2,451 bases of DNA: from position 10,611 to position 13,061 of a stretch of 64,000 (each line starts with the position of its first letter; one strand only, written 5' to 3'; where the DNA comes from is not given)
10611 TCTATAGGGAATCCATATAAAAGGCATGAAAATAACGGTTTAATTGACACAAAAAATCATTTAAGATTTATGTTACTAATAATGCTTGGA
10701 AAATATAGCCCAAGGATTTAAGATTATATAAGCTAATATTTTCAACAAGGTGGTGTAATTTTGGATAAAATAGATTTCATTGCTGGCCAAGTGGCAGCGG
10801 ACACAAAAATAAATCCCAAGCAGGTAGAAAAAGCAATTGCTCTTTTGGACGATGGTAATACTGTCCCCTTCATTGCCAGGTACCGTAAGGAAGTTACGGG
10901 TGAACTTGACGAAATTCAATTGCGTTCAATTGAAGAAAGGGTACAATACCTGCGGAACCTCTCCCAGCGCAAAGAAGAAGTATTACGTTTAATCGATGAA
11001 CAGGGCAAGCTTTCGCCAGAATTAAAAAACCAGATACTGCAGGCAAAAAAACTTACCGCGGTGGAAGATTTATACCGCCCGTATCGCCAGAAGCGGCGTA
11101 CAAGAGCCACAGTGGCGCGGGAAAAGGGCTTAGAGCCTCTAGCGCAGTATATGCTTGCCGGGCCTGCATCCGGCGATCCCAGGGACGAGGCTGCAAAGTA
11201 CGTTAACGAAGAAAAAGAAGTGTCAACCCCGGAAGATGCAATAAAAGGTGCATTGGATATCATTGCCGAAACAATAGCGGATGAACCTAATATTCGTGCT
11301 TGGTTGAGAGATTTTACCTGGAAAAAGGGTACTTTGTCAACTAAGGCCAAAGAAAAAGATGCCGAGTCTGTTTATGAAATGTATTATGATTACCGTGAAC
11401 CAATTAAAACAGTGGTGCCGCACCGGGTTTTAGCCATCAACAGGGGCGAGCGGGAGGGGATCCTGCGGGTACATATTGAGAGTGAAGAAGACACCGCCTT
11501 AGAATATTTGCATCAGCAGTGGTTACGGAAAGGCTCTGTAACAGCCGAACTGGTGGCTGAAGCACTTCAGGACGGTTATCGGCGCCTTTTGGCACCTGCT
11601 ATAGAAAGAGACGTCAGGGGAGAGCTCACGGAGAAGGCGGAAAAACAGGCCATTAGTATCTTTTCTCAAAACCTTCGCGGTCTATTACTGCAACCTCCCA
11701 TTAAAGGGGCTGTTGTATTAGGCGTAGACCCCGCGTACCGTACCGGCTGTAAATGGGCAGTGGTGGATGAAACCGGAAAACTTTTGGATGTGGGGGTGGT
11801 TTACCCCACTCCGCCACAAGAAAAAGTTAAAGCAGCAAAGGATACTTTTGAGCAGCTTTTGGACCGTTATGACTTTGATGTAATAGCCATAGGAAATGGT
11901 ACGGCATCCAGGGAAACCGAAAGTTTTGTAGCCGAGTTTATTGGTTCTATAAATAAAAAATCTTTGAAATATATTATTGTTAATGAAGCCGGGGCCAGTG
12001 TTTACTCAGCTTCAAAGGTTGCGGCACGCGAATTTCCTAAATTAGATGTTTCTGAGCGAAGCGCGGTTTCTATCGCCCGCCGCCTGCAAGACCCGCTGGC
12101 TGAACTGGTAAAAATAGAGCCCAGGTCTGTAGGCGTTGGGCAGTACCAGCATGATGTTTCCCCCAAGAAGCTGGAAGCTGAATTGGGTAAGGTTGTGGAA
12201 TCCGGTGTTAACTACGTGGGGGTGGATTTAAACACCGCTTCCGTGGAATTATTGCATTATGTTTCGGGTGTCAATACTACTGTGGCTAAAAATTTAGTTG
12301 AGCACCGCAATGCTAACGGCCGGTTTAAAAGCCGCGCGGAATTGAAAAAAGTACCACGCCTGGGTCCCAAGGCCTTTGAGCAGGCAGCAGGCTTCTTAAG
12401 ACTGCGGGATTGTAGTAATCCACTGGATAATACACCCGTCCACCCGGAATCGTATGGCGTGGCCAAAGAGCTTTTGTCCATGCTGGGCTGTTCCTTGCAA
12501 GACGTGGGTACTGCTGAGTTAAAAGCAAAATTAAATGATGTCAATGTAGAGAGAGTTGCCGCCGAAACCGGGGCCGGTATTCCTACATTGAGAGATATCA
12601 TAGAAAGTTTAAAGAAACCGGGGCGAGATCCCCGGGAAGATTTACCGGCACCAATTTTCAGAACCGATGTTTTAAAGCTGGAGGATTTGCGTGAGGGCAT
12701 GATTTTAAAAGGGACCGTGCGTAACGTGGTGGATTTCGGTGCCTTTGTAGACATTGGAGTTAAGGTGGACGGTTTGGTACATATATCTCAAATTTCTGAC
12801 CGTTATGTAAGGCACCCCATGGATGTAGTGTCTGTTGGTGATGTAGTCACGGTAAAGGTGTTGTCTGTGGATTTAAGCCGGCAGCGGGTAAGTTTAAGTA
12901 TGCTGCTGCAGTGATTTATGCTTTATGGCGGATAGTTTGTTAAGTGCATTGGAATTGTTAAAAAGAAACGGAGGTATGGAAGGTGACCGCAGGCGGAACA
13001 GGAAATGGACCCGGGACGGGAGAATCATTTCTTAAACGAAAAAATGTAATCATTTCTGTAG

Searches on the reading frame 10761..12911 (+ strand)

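Call 87: search_protein_families(library=pfam, proteins=[window:10761-12911:+], max_evalue=0.00001)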
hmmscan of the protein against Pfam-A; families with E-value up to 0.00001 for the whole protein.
window:10761-12911:+ (717 aa): 9 families
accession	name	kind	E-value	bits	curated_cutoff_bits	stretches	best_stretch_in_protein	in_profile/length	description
PF16921.10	Tex_YqgF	-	2.4e-55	186.8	27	1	318-443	2-126/126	Tex protein YqgF-like domain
PF22706.1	Tex_central_region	-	1.6e-31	110.1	27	1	138-301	4-178/178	Tex central region-like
PF09371.15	Tex_N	-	5.7e-31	106.5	32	1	7-79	3-75/75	Tex-like protein N-terminal domain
PF12836.13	HHH_3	-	4.2e-29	100.9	27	1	483-547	1-65/65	Helix-hairpin-helix motif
PF17674.7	HHH_9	-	3.2e-23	82.8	23.1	1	553-625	1-70/70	HHH domain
PF00575.29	S1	-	2.1e-21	76.5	22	1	644-714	3-73/74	S1 RNA binding domain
PF23459.1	S1_RRP5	-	6.6e-10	39.9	27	1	643-713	1-71/72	RRP5 S1 domain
PF14639.11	YqgF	-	1.1e-08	35.5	35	1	334-450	25-147/150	Holliday-junction resolvase-like of SPT6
PF14635.12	HHH_7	-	2.3e-06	28.3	27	0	456-547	5-102/104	Helix-hairpin-helix motif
